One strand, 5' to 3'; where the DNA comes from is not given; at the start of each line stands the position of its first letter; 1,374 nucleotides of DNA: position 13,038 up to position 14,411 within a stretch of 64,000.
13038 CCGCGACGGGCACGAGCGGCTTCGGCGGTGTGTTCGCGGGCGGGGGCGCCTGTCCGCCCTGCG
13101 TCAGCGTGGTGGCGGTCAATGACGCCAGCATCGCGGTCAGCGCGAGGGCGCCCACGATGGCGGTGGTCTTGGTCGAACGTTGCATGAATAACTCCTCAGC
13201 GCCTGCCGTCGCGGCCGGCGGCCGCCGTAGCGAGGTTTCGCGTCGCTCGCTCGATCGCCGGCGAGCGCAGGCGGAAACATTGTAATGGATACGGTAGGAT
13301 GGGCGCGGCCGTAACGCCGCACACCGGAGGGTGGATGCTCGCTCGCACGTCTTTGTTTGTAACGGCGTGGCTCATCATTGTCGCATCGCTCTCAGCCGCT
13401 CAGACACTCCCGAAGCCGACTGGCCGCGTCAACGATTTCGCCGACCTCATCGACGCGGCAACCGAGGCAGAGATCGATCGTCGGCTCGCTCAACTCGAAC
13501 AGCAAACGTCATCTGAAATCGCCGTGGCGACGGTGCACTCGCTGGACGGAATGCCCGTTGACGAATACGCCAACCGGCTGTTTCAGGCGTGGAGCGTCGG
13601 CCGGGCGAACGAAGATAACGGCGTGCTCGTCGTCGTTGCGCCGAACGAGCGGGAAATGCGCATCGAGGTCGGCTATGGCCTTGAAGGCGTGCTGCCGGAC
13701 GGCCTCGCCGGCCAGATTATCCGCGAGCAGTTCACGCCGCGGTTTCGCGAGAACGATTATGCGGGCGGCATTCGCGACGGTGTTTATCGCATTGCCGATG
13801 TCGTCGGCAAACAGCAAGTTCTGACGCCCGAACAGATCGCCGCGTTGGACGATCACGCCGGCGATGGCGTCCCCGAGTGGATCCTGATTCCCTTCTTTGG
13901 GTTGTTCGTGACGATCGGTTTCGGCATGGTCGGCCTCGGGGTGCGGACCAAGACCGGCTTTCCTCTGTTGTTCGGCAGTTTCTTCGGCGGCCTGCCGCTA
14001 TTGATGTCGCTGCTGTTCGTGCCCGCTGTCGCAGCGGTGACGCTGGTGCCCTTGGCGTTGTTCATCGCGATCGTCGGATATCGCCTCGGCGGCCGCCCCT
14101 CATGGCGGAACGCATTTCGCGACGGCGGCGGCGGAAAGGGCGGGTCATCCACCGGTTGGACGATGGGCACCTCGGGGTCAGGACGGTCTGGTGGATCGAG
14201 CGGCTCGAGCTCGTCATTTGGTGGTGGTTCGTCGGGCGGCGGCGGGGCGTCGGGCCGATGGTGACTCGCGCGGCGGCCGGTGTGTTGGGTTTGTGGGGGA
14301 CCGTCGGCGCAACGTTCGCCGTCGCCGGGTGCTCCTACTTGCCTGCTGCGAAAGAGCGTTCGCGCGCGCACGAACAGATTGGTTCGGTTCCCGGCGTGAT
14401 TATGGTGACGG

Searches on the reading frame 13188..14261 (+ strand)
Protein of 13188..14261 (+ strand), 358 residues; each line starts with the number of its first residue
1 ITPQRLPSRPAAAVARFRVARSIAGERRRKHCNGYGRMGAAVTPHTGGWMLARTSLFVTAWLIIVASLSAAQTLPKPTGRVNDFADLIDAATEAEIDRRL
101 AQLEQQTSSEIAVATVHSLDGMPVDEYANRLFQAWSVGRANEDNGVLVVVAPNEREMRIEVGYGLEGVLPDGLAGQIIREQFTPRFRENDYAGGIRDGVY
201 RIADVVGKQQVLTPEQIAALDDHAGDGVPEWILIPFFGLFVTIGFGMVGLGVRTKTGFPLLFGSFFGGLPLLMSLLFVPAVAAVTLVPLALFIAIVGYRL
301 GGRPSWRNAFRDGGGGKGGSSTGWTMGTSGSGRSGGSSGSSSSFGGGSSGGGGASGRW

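Call 40: search_protein_families(library=pfam, proteins=[window:13188-14261:+], max_evalue=0.00001)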
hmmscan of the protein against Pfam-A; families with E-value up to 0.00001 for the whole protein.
window:13188-14261:+ (358 aa): 1 family
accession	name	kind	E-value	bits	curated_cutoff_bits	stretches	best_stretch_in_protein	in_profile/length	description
PF04536.20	TPM_phosphatase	-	9.1e-44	148.9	22.1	1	81-204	1-124/125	TPM domain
